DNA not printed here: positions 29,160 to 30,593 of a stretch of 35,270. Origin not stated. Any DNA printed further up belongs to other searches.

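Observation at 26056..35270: Hybrid aryl-CoA cluster: BoxB-like oxygenase and Dch-like hydratase with a 4-hydroxybenzoyl-CoA-reductase-like Mo enzyme, but no BoxA, BoxC or benzoyl-CoA reductase in view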

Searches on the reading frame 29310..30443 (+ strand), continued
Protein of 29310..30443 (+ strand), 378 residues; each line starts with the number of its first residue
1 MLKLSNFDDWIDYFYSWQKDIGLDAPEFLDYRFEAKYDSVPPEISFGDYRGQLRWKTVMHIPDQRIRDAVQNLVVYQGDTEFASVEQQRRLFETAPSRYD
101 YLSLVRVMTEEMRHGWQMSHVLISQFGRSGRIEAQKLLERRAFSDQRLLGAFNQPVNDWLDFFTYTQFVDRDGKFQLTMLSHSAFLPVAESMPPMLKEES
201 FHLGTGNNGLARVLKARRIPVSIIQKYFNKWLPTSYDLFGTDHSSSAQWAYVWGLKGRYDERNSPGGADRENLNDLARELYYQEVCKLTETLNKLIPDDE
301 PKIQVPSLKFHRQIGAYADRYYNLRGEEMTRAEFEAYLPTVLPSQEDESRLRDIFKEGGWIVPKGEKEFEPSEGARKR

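Call 13: search_solved_structures(query=window:29310-30443:+, max_evalue=0.01, show_alignments=2)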
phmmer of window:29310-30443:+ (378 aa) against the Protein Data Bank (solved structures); distinct sequences matched with E-value up to 0.01: 5.
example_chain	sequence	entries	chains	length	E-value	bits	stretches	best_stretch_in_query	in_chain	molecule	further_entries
3per_A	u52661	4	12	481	5.6e-52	180.8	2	42-215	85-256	Benzoyl-CoA oxygenase component B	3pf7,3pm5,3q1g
4mud_A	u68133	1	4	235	9.8e-14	54.9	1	54-237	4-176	Ring oxydation complex/ phenylacetic acid degradation related protein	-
4ii4_A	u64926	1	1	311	0.00015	24.7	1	87-256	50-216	1,2-phenylacetyl-CoA epoxidase, subunit A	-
3pvr_A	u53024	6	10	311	0.00022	24.2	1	106-256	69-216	Phenylacetic acid degradation protein paaA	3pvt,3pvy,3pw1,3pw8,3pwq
4iit_A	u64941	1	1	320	0.00028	23.8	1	131-257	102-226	Phenylacetate-CoA oxygenase subunit PaaA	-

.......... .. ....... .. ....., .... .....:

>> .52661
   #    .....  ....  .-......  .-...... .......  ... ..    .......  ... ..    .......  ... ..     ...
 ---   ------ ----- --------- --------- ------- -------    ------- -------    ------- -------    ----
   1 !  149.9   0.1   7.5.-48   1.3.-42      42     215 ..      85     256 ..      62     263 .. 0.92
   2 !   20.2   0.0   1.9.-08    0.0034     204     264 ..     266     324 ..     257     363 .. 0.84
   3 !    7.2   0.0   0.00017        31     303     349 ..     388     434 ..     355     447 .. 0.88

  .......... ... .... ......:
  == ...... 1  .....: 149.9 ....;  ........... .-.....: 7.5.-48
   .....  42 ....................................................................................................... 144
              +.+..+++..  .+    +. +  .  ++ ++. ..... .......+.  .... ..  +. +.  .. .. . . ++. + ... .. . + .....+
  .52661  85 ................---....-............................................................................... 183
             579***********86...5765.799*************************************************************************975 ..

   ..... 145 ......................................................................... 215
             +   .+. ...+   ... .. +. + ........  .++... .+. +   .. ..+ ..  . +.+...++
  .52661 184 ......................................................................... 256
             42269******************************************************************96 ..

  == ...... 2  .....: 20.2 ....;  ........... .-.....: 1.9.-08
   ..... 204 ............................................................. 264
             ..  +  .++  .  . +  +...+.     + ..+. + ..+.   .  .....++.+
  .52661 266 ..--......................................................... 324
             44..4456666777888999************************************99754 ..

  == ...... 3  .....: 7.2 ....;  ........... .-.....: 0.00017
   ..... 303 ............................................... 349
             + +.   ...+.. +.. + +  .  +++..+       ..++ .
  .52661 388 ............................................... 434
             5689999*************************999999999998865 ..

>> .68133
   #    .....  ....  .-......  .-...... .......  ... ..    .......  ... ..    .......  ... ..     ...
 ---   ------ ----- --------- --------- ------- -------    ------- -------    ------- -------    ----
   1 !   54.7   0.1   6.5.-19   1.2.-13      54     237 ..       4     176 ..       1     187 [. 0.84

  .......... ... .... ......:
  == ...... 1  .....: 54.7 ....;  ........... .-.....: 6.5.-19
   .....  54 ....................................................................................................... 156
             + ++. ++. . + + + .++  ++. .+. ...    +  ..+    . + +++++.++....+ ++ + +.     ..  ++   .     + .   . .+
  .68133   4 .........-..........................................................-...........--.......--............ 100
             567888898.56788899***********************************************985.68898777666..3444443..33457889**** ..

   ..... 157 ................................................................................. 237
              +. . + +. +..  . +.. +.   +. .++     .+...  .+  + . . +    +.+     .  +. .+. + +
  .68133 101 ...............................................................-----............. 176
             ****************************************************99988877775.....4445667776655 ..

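Call 17: find_related_loci(query=window:29310-30443:+, collection=genome_contigs, flank=10000)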
Query window:29310-30443:+ (378 aa) in genome_contigs; peptide patterns used: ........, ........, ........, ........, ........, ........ (x = any residue, [..] = any of these).
599 stretches matched a pattern (row limit reached: there are more); 592 encode a relative of the query (tblastn E <= 1e-3); the best 80 are kept; 80 distinct loci.
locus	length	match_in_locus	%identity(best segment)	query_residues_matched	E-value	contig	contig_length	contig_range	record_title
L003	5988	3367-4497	81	1-377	0e+0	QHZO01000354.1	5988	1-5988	MAG: Acidobacteria bacterium isolate gp13 AA73 14_0903_13_30cm_scaffold_11293839_curated, whole genome shotgun sequence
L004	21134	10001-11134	77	1-377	0e+0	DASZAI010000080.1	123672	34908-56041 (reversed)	MAG TPA_asm: Terriglobia bacterium isolate SMAG_U6384 k141_455344, whole genome shotgun sequence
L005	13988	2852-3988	75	1-378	0e+0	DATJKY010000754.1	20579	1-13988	MAG TPA_asm: Terriglobia bacterium isolate SMAG_U15605 k141_4160075, whole genome shotgun sequence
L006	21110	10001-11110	75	1-369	0e+0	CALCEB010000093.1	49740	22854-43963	MAG TPA_asm: uncultured Acidobacteria bacterium isolate SRR5457059_bin.137_CONCOCT_v1.1_MAG genome assembly, contig: ERZ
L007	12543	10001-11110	74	1-369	0e+0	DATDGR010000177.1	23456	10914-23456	MAG TPA_asm: Terriglobia bacterium isolate SMAG_U257 k141_292420, whole genome shotgun sequence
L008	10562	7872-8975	74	1-367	0e+0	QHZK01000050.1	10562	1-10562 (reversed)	MAG: Acidobacteria bacterium isolate gp13 AA77 14_1009_16_40cm_scaffold_26318_curated, whole genome shotgun sequence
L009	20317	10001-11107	73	1-367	0e+0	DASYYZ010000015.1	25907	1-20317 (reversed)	MAG TPA_asm: Terriglobia bacterium isolate SMAG_U6349 k141_343407, whole genome shotgun sequence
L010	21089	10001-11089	63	3-364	4e-160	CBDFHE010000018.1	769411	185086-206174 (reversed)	MAG: Candidatus Acidiferrales bacterium isolate 9b07de3c-f935-4338-af52-4fc3591157dc genome assembly, contig: contig_18,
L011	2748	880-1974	63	1-364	2e-168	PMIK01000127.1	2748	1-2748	MAG: Gemmatimonadetes bacterium isolate fen_1246 73.20120600_E3D.47_contig_57196, whole genome shotgun sequence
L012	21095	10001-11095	63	1-364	6e-159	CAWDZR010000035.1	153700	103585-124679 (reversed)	MAG: uncultured Gemmatimonadales bacterium isolate MFD01299.bin.1.239 genome assembly, contig: contig_95974, whole genom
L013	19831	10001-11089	64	3-364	4e-158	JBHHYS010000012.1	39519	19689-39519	MAG: Terriglobia bacterium isolate Maj_2_bin.34 NODE_326_length_39519_cov_8.083899, whole genome shotgun sequence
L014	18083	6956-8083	60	1-375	2e-155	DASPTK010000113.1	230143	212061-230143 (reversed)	MAG TPA_asm: Gemmatimonadaceae bacterium isolate SMAG_U12275 k141_1385998, whole genome shotgun sequence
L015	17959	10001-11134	61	1-377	6e-155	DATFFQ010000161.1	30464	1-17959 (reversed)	MAG TPA_asm: Gemmatimonadaceae bacterium isolate SMAG_U8640 k141_479389, whole genome shotgun sequence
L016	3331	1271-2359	61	3-364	7e-162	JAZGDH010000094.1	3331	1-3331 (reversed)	MAG: Acidobacteriota bacterium isolate SCS3bin.39 SCS3bin.39_94, whole genome shotgun sequence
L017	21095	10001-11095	61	1-364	2e-154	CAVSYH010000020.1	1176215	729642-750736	MAG: uncultured Gemmatimonadaceae bacterium isolate MFD05521.bin.2.4 genome assembly, contig: contig_66641, whole genome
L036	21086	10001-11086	61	3-363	1e-151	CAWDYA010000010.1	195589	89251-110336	MAG: uncultured Acidobacteriota bacterium isolate MFD05684.bin.1.277 genome assembly, contig: contig_82483, whole genome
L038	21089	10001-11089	60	1-362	3e-151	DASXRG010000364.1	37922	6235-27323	MAG TPA_asm: Candidatus Binatia bacterium isolate SMAG_U4633 k141_1213828, whole genome shotgun sequence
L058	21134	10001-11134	57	1-377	2e-149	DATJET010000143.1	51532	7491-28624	MAG TPA_asm: Gemmatimonadaceae bacterium isolate SMAG_U15440 k141_6728236, whole genome shotgun sequence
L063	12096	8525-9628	60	2-370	2e-149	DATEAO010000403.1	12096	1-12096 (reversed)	MAG TPA_asm: Candidatus Methylomirabilota bacterium isolate SMAG_U8220 k141_3635698, whole genome shotgun sequence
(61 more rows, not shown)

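Call 29: search_protein_families(library=pfam, proteins=[L058:6477-7937:+, L058:7937-9136:+, L058:11100-11861:+, L058:11672-12721:+, L058:13425-14384:+, L038:6336-7424:+, L038:7466-9898:+, L038:11118-11438:+, L038:11446-12702:+, L038:5908-6315:-], max_evalue=0.0001)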
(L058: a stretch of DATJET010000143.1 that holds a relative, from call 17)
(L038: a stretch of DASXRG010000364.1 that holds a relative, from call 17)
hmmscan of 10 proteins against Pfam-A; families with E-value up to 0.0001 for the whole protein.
L058:6477-7937:+ (487 aa): 1 family
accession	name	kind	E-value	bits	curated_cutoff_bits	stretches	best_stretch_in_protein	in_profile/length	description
PF00171.27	Aldedh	-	2.6e-179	597.1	23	1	23-482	5-461/461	Aldehyde dehydrogenase family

L058:7937-9136:+ (400 aa): 4 families
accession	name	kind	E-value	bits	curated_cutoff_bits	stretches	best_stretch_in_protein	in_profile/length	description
PF00108.29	Thiolase_N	-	3.3e-81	272.9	26.4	1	5-268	2-259/260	Thiolase, N-terminal domain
PF02803.24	Thiolase_C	-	3.6e-50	169.2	27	1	277-398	2-123/123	Thiolase, C-terminal domain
PF22691.2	Thiolase_C_1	-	3.1e-07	30.7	28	0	300-339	21-60/144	Thiolase C-terminal domain-like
PF00109.32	ketoacyl-synt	-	2.7e-06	27.6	20.8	1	84-121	169-206/252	Beta-ketoacyl synthase, N-terminal domain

L058:11100-11861:+ (254 aa): 1 family
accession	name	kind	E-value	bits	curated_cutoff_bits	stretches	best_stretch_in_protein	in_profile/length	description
PF03009.23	GDPD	-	4e-37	129.1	23.6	1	25-239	1-241/244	Glycerophosphoryl diester phosphodiesterase family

L058:11672-12721:+ (350 aa): 2 families
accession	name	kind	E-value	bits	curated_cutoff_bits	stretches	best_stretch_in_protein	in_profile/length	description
PF02737.24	3HCDH_N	-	5.2e-63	212.6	22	1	69-248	2-180/180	3-hydroxyacyl-CoA dehydrogenase, NAD binding domain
PF00725.27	3HCDH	-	1.6e-30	105.9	22.1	1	250-346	1-97/97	3-hydroxyacyl-CoA dehydrogenase, C-terminal domain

L058:13425-14384:+ (320 aa): 1 family
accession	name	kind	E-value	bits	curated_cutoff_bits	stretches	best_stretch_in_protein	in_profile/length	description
PF04909.20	Amidohydro_2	-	3.9e-36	125.7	26.4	1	42-318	2-288/289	Amidohydrolase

L038:6336-7424:+ (363 aa): 1 family
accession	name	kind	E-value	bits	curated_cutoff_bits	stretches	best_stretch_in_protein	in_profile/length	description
PF04055.27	Radical_SAM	-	2.2e-17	64.2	29.5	1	91-245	4-165/166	Radical SAM superfamily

L038:7466-9898:+ (811 aa): 6 families
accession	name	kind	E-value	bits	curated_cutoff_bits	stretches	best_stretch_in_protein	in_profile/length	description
PF02896.24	PEP-utilizers_C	-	6.7e-109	364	22.8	1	479-769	2-291/293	PEP-utilising enzyme, PEP-binding domain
PF05524.18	PEP-utilisers_N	-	2.4e-31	108.8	24.4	1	233-355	2-121/121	PEP-utilising enzyme, N-terminal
PF00391.29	PEP-utilizers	-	4e-21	74.8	23.1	1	381-453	2-72/72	PEP-utilising enzyme, mobile domain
PF01590.32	GAF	-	6.2e-16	59.6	22.4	1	41-176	1-131/133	GAF domain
PF13185.12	GAF_2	-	6.2e-16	59.3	28.6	1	40-177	2-134/136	GAF domain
PF13492.12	GAF_3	-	1.7e-10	41.9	27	1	41-176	1-125/129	GAF domain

L038:11118-11438:+ (107 aa): 1 family
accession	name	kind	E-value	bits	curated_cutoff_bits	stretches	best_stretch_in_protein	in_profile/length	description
PF01257.25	2Fe-2S_thioredx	-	1.4e-07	31.9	24.8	1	4-77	67-143/145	Thioredoxin-like [2Fe-2S] ferredoxin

L038:11446-12702:+ (419 aa): 3 families
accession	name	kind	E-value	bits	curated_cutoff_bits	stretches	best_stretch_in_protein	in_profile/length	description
PF01512.22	Complex1_51K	-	1.3e-40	139.2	31.2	1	44-215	1-149/150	Nuo51 FMN-binding domain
PF10589.14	NADH_4Fe-4S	-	3.6e-17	62.5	23.5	1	329-410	4-85/85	NADH-ubiquinone oxidoreductase-F iron-sulfur binding region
PF10531.15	SLBB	-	2e-08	34.3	27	1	245-285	8-51/55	SLBB domain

L038:5908-6315:- (135 aa): 1 family
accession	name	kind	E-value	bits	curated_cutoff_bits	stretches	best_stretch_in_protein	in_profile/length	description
PF00903.31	Glyoxalase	-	5.7e-16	59.4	20.6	1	9-122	2-120/121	Glyoxalase/Bleomycin resistance protein/Dioxygenase superfamily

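Call 43: search_protein_representatives(protein=window:29310-30443:+)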
Query: 378 residues. Proteins with E-value up to 0.001 (for the whole library): 903; up to 1e-10: 500; up to 1e-30: 122. The best 150 are listed.
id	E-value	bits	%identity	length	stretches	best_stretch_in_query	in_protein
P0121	5.3e-143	493.6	59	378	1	3-364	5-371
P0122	2.2e-125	435.6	63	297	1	3-296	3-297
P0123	1.9e-109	383.2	85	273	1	27-225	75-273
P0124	2.3e-100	353.3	50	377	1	9-350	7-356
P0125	6.3e-99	348.5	68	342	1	49-265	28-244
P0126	2.1e-94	333.6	67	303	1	3-222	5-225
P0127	4.5e-93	329.3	59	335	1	105-365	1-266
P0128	5.5e-91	322.4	61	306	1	43-269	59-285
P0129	7.8e-90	318.6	45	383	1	9-369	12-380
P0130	3.4e-87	309.9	49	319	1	3-315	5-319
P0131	4.8e-86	306.2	55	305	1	2-239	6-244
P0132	1.7e-84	301.0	52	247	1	123-365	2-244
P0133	2.9e-83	297.0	57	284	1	108-331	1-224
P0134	6.3e-82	292.6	52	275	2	219-367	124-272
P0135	3.6e-81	290.1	58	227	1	2-220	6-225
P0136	4.8e-78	279.8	43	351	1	5-362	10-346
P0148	4.8e-64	233.7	39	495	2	4-263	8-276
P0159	3.5e-52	194.7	41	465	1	43-356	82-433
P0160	7.7e-51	190.3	44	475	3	43-215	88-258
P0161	2.3e-50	188.7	37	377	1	29-349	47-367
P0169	6.2e-46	174.1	35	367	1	9-362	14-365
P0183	8.2e-43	163.8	46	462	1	43-271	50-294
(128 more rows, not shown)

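Call 48: list_cluster_members(proteins=[P0121, P0124, P0129, P0136, P0161, P0169, P0148, P0159, P0160, P0118])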
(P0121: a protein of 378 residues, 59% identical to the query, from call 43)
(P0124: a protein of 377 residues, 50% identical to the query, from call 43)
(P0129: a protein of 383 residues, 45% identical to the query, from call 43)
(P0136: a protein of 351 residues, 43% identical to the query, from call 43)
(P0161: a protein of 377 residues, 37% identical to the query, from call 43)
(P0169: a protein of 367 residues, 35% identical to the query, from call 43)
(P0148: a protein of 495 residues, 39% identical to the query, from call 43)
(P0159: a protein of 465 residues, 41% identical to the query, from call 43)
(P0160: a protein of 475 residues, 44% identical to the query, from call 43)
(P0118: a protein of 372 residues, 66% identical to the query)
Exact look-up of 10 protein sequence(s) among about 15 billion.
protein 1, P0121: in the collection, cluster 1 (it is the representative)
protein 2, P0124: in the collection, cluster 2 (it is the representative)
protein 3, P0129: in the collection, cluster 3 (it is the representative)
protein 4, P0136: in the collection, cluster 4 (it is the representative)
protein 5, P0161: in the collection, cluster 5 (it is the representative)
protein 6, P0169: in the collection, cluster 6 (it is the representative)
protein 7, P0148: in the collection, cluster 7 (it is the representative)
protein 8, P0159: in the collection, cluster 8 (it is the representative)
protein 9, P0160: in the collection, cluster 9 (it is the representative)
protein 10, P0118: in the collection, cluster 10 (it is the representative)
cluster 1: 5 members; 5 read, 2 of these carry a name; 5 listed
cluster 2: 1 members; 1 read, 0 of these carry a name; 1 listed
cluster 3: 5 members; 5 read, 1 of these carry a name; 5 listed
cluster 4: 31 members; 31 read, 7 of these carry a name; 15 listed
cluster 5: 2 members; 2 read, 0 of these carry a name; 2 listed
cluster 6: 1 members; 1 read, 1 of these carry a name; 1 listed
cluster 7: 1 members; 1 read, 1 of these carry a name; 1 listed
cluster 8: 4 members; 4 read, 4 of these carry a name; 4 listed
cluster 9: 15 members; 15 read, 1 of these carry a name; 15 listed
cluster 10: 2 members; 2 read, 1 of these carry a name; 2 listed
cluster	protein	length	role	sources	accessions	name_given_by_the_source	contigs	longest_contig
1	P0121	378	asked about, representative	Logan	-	-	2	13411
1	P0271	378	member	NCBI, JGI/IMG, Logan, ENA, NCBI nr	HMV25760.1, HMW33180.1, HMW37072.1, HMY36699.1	phenylacetate-CoA oxygenase subunit PaaI [bacterium]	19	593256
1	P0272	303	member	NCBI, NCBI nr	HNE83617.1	MAG TPA: phenylacetate-CoA oxygenase subunit PaaI, partial [bacterium] | phenylacetate-CoA oxygenase subunit PaaI [bacterium]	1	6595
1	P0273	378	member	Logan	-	-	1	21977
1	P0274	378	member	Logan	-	-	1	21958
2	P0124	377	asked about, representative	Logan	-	-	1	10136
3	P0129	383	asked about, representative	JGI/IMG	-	-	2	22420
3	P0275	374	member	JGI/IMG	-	benzoyl-CoA 2,3-dioxygenase component B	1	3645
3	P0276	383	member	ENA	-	-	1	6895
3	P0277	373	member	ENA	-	-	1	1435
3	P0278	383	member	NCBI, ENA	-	-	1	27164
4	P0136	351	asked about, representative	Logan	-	-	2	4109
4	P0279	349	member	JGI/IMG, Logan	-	1,2-phenylacetyl-CoA epoxidase catalytic subunit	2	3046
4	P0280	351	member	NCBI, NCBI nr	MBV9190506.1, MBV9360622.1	MAG: hypothetical protein JO292_04460 [Betaproteobacteria bacterium] | hypothetical protein [Betaproteobacteria bacterium]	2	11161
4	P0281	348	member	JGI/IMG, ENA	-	1,2-phenylacetyl-CoA epoxidase catalytic subunit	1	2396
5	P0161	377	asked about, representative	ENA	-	-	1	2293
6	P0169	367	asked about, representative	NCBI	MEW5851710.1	MAG: Phenylacetic acid catabolic protein [Myxococcota bacterium]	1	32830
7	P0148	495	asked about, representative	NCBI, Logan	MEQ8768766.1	MAG: hypothetical protein RL885_32975 [Planctomycetota bacterium]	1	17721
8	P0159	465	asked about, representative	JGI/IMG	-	benzoyl-CoA 2,3-dioxygenase component B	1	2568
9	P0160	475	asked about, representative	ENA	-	-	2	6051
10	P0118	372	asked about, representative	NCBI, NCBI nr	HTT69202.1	MAG TPA: Phenylacetic acid catabolic protein [Gemmatimonadales bacterium] | Phenylacetic acid catabolic protein [Gemmatimonadales bacterium]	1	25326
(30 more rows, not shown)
